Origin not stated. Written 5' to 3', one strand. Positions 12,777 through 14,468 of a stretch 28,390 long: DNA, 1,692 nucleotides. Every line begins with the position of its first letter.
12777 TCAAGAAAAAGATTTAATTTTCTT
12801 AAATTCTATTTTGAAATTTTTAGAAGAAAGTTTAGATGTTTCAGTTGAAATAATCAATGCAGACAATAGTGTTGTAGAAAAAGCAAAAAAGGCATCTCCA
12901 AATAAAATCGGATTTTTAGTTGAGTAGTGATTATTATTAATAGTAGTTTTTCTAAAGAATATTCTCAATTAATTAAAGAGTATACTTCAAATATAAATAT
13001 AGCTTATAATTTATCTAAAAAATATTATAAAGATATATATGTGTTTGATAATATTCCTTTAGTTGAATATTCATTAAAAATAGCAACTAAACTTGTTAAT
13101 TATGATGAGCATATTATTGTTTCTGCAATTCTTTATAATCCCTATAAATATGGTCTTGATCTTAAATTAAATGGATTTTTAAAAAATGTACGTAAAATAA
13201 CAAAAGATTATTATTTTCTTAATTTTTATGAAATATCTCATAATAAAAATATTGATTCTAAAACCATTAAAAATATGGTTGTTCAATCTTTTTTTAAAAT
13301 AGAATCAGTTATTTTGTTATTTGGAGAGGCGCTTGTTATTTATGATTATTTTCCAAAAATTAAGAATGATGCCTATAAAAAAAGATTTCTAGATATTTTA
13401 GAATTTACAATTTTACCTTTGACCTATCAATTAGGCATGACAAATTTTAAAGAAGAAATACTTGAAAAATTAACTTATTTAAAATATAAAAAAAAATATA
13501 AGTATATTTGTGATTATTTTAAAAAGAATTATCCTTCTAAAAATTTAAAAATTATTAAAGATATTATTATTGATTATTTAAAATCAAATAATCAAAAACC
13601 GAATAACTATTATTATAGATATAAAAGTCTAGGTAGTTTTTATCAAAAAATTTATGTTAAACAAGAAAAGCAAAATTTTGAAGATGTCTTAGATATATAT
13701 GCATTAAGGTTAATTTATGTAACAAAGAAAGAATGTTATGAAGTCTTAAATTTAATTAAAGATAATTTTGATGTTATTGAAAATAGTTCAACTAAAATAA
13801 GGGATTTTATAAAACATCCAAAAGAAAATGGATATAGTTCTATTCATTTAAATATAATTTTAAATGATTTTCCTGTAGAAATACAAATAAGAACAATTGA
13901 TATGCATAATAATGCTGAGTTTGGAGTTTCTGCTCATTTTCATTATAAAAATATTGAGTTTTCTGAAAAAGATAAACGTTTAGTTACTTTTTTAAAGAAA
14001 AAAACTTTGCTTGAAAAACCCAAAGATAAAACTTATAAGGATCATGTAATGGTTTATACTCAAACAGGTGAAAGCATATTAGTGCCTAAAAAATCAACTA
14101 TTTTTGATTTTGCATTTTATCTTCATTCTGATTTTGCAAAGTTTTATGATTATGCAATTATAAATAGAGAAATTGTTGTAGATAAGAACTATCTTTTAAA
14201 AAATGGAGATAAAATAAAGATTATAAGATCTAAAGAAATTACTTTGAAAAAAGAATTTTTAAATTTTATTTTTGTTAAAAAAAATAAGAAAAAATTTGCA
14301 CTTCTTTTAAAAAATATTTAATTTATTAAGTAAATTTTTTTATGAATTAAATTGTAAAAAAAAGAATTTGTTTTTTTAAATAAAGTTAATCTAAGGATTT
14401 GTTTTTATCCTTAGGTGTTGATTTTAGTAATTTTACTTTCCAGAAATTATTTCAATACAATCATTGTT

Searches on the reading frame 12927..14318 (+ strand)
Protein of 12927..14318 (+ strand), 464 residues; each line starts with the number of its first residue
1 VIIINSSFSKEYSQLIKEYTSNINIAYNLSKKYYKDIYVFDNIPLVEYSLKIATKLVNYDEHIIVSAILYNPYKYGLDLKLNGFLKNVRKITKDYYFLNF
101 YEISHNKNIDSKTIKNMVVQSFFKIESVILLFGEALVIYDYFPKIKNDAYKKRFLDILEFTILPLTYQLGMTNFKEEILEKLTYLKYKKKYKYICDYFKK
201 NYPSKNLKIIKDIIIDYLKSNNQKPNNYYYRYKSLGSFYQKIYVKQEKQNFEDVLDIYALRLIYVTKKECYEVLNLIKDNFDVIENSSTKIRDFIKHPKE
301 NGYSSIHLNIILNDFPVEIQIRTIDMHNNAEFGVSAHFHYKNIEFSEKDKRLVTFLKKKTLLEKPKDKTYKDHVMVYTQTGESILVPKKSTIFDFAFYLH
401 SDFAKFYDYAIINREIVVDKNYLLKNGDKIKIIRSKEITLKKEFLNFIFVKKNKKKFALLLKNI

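Call 52: search_protein_families(library=pfam, proteins=[window:12927-14318:+], max_evalue=0.00001)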
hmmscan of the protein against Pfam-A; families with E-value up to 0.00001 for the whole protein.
window:12927-14318:+ (464 aa): 2 families
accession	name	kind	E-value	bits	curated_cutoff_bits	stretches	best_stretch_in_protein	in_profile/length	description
PF04607.23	RelA_SpoT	-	1.1e-29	103.4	27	1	231-342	2-110/113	Region found in RelA / SpoT proteins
PF02824.27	TGS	-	2.3e-10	40.8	22.2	1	375-433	2-59/60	TGS domain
